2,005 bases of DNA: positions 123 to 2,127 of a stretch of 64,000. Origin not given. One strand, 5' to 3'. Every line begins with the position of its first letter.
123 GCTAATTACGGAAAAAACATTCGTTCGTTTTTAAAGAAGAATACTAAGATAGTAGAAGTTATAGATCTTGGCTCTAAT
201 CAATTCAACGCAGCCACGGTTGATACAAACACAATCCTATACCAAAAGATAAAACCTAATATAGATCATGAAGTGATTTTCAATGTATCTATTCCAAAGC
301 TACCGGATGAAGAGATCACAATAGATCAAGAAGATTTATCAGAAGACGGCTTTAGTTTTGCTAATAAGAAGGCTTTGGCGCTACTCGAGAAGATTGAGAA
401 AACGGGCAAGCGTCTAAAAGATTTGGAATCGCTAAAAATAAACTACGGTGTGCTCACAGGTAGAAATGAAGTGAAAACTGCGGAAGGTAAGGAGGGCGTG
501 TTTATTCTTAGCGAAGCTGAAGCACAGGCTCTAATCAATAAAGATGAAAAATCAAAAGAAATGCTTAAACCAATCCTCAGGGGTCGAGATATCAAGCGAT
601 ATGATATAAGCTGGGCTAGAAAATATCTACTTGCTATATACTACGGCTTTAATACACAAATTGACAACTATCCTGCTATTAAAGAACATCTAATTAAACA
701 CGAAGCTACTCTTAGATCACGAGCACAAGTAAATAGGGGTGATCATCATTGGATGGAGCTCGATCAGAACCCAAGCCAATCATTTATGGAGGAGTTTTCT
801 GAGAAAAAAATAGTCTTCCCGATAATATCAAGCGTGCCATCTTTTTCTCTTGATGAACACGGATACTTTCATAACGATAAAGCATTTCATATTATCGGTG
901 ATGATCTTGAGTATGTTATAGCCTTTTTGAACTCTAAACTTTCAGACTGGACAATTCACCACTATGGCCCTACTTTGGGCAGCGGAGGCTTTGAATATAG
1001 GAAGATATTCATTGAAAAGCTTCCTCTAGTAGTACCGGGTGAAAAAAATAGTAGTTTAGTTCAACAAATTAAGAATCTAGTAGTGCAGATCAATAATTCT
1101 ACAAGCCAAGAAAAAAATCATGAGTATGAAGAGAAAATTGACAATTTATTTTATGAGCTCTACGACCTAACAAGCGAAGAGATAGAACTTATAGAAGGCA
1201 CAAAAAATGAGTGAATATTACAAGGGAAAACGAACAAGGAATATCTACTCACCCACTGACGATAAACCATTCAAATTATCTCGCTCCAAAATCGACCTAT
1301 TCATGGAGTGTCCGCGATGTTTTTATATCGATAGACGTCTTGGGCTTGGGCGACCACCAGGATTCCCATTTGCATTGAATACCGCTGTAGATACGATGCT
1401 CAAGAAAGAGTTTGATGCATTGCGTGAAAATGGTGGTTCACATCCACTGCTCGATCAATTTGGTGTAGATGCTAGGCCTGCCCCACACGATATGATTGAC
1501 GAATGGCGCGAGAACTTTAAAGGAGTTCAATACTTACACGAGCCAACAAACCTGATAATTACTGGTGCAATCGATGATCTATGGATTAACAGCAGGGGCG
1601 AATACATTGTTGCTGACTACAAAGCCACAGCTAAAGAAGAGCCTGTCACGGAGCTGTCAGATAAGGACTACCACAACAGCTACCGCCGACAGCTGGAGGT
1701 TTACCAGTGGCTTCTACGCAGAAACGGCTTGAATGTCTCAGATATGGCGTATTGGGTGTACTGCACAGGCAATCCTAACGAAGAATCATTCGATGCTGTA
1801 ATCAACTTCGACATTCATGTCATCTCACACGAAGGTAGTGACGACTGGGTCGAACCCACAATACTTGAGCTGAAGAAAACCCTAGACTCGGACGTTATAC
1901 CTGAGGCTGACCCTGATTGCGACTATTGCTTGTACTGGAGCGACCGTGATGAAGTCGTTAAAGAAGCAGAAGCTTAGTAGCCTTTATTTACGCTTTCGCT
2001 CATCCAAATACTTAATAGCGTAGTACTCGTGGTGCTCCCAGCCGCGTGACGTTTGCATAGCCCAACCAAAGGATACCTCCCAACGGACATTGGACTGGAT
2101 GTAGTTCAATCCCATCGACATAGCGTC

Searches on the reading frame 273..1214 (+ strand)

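Call 81: search_protein_families(library=pfam, proteins=[window:273-1214:+], max_evalue=0.001)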
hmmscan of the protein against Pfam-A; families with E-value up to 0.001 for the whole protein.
window:273-1214:+ (313 aa): 1 family
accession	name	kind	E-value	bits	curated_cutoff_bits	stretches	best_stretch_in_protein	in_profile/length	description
PF12950.13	TaqI_C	-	1.1e-12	48.7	26.5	1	99-252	1-118/118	TaqI-like C-terminal specificity domain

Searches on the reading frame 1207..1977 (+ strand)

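Call 81: search_protein_families(library=pfam, proteins=[window:1207-1977:+], max_evalue=0.001)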
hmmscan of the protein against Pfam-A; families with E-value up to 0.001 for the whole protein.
window:1207-1977:+ (256 aa): 1 family
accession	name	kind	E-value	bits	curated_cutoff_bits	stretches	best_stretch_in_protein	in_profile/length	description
PF12705.13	PDDEXK_1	-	2.3e-14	54.4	22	1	24-244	2-243/247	PD-(D/E)XK nuclease superfamily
